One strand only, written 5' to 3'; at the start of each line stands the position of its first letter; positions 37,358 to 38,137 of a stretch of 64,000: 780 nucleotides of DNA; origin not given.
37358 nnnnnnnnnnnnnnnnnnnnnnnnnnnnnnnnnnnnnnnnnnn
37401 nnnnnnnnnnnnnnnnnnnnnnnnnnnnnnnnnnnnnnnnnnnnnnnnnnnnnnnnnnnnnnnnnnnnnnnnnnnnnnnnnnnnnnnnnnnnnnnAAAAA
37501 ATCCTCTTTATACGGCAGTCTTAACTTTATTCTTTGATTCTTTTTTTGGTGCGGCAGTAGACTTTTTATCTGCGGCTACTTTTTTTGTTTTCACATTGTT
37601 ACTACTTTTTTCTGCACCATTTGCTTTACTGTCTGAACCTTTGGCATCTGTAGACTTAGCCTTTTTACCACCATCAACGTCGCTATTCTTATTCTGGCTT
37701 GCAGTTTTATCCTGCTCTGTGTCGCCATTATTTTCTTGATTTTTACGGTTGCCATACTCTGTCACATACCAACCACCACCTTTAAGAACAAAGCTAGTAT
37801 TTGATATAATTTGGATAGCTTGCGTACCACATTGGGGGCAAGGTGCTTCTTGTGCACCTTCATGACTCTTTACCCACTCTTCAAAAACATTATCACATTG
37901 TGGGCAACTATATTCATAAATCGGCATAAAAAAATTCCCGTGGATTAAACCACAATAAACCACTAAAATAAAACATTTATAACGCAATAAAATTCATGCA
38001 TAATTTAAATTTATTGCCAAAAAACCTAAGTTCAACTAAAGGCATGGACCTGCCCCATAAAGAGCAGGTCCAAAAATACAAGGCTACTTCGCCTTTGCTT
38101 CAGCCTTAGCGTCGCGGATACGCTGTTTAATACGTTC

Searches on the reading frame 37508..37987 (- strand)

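Call 93: search_protein_families(library=pfam, proteins=[window:37508-37987:-], max_evalue=0.000001)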
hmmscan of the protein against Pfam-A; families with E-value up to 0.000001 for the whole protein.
window:37508-37987:- (159 aa): 1 family
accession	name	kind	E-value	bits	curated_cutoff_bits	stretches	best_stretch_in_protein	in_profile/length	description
PF09723.15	Zn_ribbon_8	-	2.2e-14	53.6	34.4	1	21-57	1-36/41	Zinc ribbon domain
